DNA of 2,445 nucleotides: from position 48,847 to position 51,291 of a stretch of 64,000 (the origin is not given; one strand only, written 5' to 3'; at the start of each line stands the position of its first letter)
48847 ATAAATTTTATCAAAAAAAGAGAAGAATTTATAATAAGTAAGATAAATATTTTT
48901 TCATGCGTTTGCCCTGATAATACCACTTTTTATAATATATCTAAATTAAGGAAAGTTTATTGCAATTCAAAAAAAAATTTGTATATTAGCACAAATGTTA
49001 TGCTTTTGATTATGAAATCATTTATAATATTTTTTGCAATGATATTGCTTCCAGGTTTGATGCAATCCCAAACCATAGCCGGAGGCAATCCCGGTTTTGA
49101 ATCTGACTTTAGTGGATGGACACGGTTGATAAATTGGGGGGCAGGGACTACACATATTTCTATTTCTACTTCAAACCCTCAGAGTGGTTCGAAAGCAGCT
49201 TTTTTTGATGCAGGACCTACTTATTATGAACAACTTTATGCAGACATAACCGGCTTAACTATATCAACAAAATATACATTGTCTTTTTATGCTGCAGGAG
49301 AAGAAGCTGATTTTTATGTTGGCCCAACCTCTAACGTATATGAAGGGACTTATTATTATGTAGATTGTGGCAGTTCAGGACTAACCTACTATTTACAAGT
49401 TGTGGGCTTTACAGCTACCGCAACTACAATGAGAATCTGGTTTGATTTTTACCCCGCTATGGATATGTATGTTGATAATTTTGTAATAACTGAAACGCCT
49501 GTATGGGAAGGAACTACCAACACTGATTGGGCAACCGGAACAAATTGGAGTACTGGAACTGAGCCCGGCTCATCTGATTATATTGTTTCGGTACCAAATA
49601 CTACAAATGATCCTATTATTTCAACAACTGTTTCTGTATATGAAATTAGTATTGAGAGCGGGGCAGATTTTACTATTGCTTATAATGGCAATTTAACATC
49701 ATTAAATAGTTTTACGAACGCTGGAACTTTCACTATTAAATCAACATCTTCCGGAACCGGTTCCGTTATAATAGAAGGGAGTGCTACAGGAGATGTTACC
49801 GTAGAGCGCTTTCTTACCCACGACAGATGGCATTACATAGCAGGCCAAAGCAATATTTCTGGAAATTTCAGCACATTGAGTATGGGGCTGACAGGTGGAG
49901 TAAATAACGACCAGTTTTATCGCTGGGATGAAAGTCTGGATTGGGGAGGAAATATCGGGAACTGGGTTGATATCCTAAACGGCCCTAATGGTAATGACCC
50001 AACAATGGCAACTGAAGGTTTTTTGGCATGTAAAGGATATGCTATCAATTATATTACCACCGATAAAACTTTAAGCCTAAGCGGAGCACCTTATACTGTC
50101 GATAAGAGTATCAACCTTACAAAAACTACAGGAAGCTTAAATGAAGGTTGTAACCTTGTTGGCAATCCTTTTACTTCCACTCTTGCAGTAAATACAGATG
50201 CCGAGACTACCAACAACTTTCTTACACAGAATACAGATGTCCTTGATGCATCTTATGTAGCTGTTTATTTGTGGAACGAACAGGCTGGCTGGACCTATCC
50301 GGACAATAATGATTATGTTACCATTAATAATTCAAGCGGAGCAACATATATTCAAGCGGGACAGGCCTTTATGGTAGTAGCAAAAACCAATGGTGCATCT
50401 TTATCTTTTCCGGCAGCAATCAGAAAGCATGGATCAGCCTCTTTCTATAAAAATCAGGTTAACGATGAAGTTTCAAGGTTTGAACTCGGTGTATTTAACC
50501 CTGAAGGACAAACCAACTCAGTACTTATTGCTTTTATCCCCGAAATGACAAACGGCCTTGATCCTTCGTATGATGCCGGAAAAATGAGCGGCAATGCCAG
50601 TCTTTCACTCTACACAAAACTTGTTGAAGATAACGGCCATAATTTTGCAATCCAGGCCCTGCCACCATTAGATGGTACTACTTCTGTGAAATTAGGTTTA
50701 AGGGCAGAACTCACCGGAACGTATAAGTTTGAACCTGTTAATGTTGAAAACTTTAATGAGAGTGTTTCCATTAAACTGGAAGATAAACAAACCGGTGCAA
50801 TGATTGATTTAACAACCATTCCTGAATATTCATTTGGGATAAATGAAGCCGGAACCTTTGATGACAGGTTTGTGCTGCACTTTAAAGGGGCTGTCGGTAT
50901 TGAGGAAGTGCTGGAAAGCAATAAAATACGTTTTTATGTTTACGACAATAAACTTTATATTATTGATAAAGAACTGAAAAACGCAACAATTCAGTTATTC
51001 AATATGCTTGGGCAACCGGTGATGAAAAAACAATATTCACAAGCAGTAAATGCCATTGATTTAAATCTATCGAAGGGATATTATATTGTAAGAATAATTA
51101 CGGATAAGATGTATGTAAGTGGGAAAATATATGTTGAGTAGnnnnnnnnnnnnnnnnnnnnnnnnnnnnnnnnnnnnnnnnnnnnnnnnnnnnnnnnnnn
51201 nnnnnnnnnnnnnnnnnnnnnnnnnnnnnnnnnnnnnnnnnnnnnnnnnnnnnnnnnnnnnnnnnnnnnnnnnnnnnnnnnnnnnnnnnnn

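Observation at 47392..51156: Near-identical 1.4-kb 3' regions in tandem T9SS paralogs, with an identity gradient typical of gene conversion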

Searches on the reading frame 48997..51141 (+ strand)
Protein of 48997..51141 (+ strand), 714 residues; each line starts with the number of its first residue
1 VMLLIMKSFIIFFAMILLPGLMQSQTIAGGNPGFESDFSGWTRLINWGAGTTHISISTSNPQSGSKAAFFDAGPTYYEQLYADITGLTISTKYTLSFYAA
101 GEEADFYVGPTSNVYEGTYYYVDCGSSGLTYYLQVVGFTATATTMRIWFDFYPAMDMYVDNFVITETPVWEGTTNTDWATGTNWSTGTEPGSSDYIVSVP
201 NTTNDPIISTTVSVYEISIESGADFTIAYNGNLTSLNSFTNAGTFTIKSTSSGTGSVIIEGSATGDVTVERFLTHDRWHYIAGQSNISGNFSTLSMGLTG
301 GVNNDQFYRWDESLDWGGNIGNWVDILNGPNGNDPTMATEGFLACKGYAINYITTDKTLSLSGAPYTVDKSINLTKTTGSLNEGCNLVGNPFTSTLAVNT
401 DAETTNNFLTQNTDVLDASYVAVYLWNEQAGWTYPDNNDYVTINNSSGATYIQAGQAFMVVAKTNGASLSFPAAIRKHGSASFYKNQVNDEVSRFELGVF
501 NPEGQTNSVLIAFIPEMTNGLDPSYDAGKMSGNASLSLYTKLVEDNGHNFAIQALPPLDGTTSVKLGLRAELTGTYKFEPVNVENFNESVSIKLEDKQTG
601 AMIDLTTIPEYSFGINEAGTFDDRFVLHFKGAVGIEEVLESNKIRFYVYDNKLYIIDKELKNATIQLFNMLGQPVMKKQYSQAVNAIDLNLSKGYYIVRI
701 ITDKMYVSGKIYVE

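Call 10: search_protein_families(library=pfam, proteins=[window:48997-51141:+], max_evalue=0.01)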
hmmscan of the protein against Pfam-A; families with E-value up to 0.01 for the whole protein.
window:48997-51141:+ (714 aa): 1 family
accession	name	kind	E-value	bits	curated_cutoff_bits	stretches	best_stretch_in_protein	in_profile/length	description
PF18962.6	Por_Secre_tail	-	3.2e-05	24.6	27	1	651-712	8-74/75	Secretion system C-terminal sorting domain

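Call 11: search_protein_families(library=ncbifam, proteins=[window:48997-51141:+], max_evalue=0.01)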
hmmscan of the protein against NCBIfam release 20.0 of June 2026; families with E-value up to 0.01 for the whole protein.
window:48997-51141:+ (714 aa): 2 families
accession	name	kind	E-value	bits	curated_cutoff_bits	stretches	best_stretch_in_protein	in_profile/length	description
TIGR04183.1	Por_Secre_tail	domain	1.7e-07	31.1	23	1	654-712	12-70/72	T9SS type A sorting domain-containing protein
NF033708.1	T9SS_Cterm_ChiA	domain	0.0016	18.3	40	1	664-703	3-44/55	T9SS sorting signal type C domain-containing protein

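Call 15: find_encoding_contigs(protein=window:48997-51141:+, flank=10000, max_places=10)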
Protein window:48997-51141:+ (714 aa): no gene with exactly this product is on record in the collection.

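Call 16: find_homologous_proteins(query=window:48997-51141:+, max_evalue=0.00001)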
Query window:48997-51141:+ (714 aa): 183 proteins with E <= 0.00001 among 8000 candidates; the best 120 are listed.
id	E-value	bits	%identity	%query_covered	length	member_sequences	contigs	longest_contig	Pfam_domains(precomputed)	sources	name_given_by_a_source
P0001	0.0e+0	1613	100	100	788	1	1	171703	PF18962.8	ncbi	-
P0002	0.0e+0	1030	96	67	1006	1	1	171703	-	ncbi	-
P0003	1.2e-247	842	70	78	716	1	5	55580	PF18962.8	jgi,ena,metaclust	metaclust:\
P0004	2.7e-236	804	69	77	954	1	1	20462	PF18962.8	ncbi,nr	ncbi:MAG: T9SS type A sorting domain-containing protein [Bacteroidales bacterium]|nr:T9SS type A sor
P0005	3.8e-199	682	62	71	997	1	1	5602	-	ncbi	-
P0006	7.6e-199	681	62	71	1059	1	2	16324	PF13385.14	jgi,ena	jgi:hypothetical protein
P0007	1.8e-197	676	63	71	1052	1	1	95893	PF13385.14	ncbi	-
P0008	2.9e-189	649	61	70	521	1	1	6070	PF18962.8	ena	-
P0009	3.7e-187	642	72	57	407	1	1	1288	PF18962.8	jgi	jgi:hypothetical protein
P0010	2.9e-169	583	55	76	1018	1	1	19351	-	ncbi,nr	ncbi:MAG: T9SS type A sorting domain-containing protein [Bacteroidales bacterium]|nr:T9SS type A sor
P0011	3.2e-169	583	55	73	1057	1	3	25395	PF13385.14,PF18962.8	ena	-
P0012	4.0e-167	576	51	76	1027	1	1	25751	PF13385.14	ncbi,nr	ncbi:MAG: T9SS type A sorting domain-containing protein [Bacteroidales bacterium]|nr:T9SS type A sor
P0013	7.5e-164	565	55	70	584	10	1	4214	-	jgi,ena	-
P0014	2.7e-163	563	54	78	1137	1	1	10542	PF03382.21,PF18962.8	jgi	-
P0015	6.1e-157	542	52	70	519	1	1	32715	PF18962.8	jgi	-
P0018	2.4e-148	514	45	90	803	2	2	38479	PF18962.8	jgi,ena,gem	-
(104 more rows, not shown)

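Call 17: find_encoding_contigs(protein=P0001, flank=3000, max_places=5)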
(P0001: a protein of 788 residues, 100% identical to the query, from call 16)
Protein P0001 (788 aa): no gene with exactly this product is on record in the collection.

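Call 18: find_encoding_contigs(protein=P0003, flank=10000, max_places=6)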
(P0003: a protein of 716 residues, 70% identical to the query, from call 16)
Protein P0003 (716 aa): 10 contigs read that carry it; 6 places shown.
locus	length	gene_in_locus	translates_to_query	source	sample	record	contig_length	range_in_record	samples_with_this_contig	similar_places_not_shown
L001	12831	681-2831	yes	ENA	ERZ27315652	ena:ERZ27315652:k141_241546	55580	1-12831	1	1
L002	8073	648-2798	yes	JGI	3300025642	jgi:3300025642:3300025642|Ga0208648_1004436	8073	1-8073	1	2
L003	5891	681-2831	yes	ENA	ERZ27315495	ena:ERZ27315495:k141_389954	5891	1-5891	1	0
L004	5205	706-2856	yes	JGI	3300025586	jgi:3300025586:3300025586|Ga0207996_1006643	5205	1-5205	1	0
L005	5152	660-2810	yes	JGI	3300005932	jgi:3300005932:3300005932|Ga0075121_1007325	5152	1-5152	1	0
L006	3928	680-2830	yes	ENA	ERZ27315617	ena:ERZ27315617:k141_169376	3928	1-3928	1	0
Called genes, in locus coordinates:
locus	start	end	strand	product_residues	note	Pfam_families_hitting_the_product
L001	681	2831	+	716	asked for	PF18962:Por_Secre_tail (weak)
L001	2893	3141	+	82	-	-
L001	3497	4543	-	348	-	PF17761:DUF1016_N, PF06250:YhcG_C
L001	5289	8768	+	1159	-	PF02811:PHP, PF07733:DNA_pol3_alpha, PF17657:DNA_pol3_finger, PF14579:HHH_6, PF01336:tRNA_anti-codon (weak)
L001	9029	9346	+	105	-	PF00085:Thioredoxin, PF08534:Redoxin (faint), PF13098:Thioredoxin_2, PF13905:Thioredoxin_8 (faint)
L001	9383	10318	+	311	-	PF01882:DUF58, PF13519:VWA_2 (weak)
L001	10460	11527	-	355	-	PF03193:RsgA_GTPase, PF00005:ABC_tran (weak), PF01926:MMR_HSR1 (weak)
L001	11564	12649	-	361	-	PF02618:YceG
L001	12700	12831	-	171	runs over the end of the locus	PF13302:Acetyltransf_3, PF13420:Acetyltransf_4, PF00583:Acetyltransf_1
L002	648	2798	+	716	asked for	PF18962:Por_Secre_tail (weak)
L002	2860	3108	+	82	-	-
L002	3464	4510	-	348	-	PF17761:DUF1016_N, PF06250:YhcG_C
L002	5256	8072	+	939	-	?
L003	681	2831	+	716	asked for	PF18962:Por_Secre_tail (weak)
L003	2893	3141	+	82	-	-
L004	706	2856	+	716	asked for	PF18962:Por_Secre_tail (weak)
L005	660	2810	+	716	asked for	PF18962:Por_Secre_tail (weak)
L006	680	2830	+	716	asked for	PF18962:Por_Secre_tail (weak)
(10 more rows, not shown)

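Call 19: find_encoding_contigs(protein=P0004, flank=10000, max_places=6)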
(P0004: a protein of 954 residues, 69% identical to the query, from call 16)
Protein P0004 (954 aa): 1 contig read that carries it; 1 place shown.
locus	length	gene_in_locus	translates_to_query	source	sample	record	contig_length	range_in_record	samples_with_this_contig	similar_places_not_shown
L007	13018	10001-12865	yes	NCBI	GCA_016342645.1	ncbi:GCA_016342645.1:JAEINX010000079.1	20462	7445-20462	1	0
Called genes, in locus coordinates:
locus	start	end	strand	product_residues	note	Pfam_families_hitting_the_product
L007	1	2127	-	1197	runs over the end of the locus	PF18962:Por_Secre_tail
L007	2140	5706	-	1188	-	PF18962:Por_Secre_tail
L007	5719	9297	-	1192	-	PF18962:Por_Secre_tail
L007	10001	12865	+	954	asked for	PF18962:Por_Secre_tail (weak)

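Call 29: list_cluster_members(proteins=[P0001, P0002])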
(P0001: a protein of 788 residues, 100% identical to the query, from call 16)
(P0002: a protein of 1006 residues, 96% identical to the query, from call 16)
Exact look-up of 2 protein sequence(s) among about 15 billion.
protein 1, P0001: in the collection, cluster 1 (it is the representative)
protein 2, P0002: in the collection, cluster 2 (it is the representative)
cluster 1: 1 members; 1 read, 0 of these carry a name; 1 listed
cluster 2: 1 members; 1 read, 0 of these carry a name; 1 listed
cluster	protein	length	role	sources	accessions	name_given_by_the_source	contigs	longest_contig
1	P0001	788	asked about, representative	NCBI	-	-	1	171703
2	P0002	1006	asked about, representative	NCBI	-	-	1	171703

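Call 46: search_protein_families(library=pfam, proteins=[P0018, P0005], max_evalue=0.01)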
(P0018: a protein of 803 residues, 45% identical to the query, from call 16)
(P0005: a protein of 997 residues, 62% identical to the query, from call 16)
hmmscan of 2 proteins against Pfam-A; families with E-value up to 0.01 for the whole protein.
P0018 (803 aa): 2 families
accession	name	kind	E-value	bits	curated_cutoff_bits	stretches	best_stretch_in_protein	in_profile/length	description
PF18962.6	Por_Secre_tail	-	2.5e-06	28.1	27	1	738-802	7-75/75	Secretion system C-terminal sorting domain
PF10162.14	G8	-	0.0007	19.9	22.9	0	37-144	1-109/124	G8 domain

P0005 (997 aa): 1 family
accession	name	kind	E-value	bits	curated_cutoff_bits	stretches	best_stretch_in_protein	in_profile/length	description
PF18962.6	Por_Secre_tail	-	0.0036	18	27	1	932-993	7-72/75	Secretion system C-terminal sorting domain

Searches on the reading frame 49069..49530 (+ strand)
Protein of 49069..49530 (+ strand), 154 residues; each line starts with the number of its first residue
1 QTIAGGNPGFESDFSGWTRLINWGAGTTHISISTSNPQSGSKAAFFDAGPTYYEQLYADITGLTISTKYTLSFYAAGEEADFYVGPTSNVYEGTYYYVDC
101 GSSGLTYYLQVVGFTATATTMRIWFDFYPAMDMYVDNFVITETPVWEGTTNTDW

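Call 53: search_protein_representatives(protein=window:49069-49530:+)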
Query: 154 residues. Proteins with E-value up to 0.001 (for the whole library): 21; up to 1e-10: 16; up to 1e-30: 6. The best 21 are listed.
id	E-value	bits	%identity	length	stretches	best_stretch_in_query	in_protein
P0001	2.6e-97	339.7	100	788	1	1-154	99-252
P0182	6.0e-56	205.2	47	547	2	3-142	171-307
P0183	9.2e-47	175.3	45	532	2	7-142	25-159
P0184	7.4e-43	162.6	55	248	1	1-144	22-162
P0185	3.1e-42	160.6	61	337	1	1-140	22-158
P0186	1.8e-36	141.9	55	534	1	3-140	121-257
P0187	1.3e-30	122.8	37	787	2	3-141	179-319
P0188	3.8e-29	118.1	42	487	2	3-141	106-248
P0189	4.0e-29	118.0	52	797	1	7-140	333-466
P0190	2.4e-25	105.7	54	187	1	41-145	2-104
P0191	1.1e-22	97.1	44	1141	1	3-143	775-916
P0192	2.6e-21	92.6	46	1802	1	7-139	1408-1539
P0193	3.5e-21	92.2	43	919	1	3-139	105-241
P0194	4.0e-15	72.5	38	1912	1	3-143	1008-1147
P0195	5.2e-15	72.1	34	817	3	6-142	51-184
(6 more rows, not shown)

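Call 54: search_protein_families(library=pfam, proteins=[P0182, P0183, P0184, P0185, P0186, P0187, P0188, P0189, P0193, P0195], max_evalue=0.01)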
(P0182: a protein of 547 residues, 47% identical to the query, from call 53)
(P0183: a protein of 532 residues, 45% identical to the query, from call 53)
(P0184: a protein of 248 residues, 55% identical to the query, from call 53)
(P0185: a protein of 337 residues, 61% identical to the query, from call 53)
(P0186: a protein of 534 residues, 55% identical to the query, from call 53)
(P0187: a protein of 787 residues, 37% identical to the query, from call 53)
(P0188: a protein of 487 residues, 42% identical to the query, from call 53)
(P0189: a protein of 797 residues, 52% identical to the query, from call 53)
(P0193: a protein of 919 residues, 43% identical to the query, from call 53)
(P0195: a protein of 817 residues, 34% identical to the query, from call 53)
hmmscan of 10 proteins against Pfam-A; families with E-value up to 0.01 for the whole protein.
P0182 (547 aa): 2 families
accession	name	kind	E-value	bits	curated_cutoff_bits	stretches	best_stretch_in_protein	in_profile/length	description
PF00932.25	LTD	-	0.00022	22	34.3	1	314-391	3-74/109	Lamin Tail Domain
PF04862.18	DUF642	-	0.0012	19.1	27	0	80-153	71-142/157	Protein of unknown function (DUF642)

P0183 (532 aa): 2 families
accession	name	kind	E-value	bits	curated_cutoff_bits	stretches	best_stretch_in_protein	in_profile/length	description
PF02018.23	CBM_4_9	-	6.2e-11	43.3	25.9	1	22-129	3-116/136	Carbohydrate binding domain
PF00932.25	LTD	-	2.3e-10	41.3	34.3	1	303-414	3-106/109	Lamin Tail Domain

P0184 (248 aa): 1 family
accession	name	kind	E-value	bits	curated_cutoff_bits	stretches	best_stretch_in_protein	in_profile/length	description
PF18962.6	Por_Secre_tail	-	6.4e-13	49.3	27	1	177-248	1-72/75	Secretion system C-terminal sorting domain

P0185 (337 aa): 1 family
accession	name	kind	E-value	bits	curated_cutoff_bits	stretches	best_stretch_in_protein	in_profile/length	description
PF18962.6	Por_Secre_tail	-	4.1e-12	46.6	27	1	266-336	1-71/75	Secretion system C-terminal sorting domain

P0186 (534 aa): 4 families
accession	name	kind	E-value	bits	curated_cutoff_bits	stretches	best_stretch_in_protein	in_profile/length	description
PF00801.26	PKD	-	3.8e-09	36.8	23.5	1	31-101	2-75/80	PKD domain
PF18911.6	PKD_4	-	4.3e-08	33.5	27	1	41-107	15-84/85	PKD domain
PF18962.6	Por_Secre_tail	-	1.2e-06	29.2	27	1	476-532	20-75/75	Secretion system C-terminal sorting domain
PF02494.22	HYR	-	0.0025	18.6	21.7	1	295-347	27-80/81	HYR domain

P0187 (787 aa): 2 families
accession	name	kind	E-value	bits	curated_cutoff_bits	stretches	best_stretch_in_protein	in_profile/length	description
PF18962.6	Por_Secre_tail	-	3e-11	43.9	27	1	720-778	1-69/75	Secretion system C-terminal sorting domain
PF00932.25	LTD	-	3.5e-07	31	34.3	1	324-405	5-82/109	Lamin Tail Domain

P0188 (487 aa): 2 families
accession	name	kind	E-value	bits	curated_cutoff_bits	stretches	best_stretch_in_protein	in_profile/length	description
PF00932.25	LTD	-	9.3e-07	29.6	34.3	1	251-335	3-82/109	Lamin Tail Domain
PF02018.23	CBM_4_9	-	0.00083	20.2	25.9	0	111-218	7-99/136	Carbohydrate binding domain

P0189 (797 aa): 5 families
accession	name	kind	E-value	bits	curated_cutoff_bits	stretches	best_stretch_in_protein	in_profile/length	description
PF22633.2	F5_F8_type_C_2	-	1.6e-13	51.5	27.8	1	123-227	1-91/91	NedA-like, galactose-binding domain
PF00754.31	F5_F8_type_C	-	4e-09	37.1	28.2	1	110-234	2-118/127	F5/8 type C domain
PF11617.13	Cu-binding_MopE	-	2.4e-06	28.1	27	1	585-612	3-30/30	Putative metal-binding motif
PF18962.6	Por_Secre_tail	-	2.6e-06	28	27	1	719-795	3-75/75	Secretion system C-terminal sorting domain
PF24135.1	DUF7402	-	0.00061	20.3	27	1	103-169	1-69/133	Domain of unknown function (DUF7402)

P0193 (919 aa): 3 families
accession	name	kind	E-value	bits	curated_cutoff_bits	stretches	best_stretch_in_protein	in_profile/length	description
PF13573.12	SprB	-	1.5e-14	53.7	28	2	336-363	10-37/37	SprB repeat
PF18962.6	Por_Secre_tail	-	2.6e-07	31.2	27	1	838-913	3-75/75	Secretion system C-terminal sorting domain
PF03422.21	CBM_6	-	0.001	19.8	28.9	1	5-93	32-122/125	Carbohydrate binding module (family 6)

P0195 (817 aa): 13 families
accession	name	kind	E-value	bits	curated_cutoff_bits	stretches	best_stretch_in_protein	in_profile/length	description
PF02368.24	Big_2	-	2.4e-49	165.6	22.8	3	648-724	2-79/79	Bacterial Ig-like domain (group 2)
PF02018.23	CBM_4_9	-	3.5e-37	128.2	25.9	3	277-393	2-129/136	Carbohydrate binding domain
PF18962.6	Por_Secre_tail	-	1.3e-10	41.8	27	1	743-816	1-75/75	Secretion system C-terminal sorting domain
PF21461.3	HL_N-beta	-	1.1e-08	35.2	27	1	684-716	16-48/57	Hyaluronate lyase, N-terminal beta-sheet domain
PF21764.3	Invasin_D4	-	8.5e-07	29.8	27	0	671-717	29-78/88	Invasin, domain 4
PF22359.2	Big-like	-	1.4e-05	25.7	27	0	226-272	2-47/48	Bacterial Ig-like domain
PF18788.6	DarA_N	-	4.2e-05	23.8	27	0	356-391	42-75/122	Defence against restriction A N-terminal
PF20578.4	aBig_2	-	0.0002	21.5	27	0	220-260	30-69/89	Atrophied bacterial Ig domain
PF20405.4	DUF6695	-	0.00063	20.4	25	0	543-584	4-45/79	DUF6695 C-terminal domain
PF11589.14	DUF3244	-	0.0013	19.1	25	1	751-809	29-89/96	Domain of unknown function (DUF3244)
PF07447.17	Matrix_Filo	-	0.0031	17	25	0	552-600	68-115/292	Matrix protein VP40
PF20744.3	gp37_trimer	-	0.0034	17.8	21.7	0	192-234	44-86/95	Tail fibre protein gp37 trimerization region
PF17187.10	Svf1_C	-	0.004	17.4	25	0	592-614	13-35/163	Svf1-like C-terminal lipocalin-like domain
